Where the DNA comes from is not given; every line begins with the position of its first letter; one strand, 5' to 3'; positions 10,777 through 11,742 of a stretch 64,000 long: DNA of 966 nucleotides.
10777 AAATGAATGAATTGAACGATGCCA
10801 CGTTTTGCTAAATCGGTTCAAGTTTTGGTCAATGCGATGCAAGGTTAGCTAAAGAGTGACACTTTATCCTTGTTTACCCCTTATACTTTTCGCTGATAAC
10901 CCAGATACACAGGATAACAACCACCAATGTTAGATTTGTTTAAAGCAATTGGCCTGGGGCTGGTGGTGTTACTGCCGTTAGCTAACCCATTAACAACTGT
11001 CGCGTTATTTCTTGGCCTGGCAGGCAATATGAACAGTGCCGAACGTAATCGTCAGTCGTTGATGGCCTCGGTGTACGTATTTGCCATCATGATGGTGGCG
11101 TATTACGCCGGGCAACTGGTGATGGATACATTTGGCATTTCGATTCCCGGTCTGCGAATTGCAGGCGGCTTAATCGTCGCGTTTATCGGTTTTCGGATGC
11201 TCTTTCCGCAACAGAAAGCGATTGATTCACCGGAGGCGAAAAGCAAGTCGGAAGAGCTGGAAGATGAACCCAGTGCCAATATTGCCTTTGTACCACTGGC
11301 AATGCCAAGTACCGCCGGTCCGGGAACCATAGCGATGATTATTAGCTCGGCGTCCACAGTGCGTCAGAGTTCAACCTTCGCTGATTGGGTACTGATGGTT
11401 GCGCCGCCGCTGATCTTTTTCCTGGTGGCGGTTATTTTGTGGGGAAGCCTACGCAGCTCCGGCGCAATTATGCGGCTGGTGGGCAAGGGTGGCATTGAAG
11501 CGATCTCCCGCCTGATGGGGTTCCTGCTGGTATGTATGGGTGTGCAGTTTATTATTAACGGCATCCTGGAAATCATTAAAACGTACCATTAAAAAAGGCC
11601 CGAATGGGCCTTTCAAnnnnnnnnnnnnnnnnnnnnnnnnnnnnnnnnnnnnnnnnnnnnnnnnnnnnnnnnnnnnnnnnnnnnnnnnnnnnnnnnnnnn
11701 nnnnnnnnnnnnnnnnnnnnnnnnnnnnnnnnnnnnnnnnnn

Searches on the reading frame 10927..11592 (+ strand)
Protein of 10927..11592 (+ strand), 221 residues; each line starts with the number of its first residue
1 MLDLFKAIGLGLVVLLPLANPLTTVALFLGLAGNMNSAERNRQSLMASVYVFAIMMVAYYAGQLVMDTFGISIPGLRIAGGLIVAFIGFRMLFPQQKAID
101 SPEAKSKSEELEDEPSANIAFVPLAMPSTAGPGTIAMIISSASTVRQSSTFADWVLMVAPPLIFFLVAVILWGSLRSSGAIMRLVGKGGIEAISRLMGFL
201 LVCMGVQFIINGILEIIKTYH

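Call 7: search_protein_families(library=ncbifam, proteins=[window:10927-11592:+])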
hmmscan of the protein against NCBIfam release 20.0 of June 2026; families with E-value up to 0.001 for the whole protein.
window:10927-11592:+ (221 aa): 4 families
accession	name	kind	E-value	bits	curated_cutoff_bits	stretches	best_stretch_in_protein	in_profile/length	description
NF008228.0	PRK10995.1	equivalog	2.9e-113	376.6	162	1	1-221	1-221/223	MarC family NAAT transporter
NF008320.0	PRK11111.1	equivalog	6.6e-40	136.8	216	1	13-218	16-211/215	YchE family NAAT transporter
TIGR00427.1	TIGR00427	subfamily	4e-36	124.7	99.2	1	8-213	7-201/201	NAAT family transporter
NF008010.0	PRK10739.1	equivalog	2.9e-18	66.6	215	1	13-217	9-195/197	YhgN family NAAT transporter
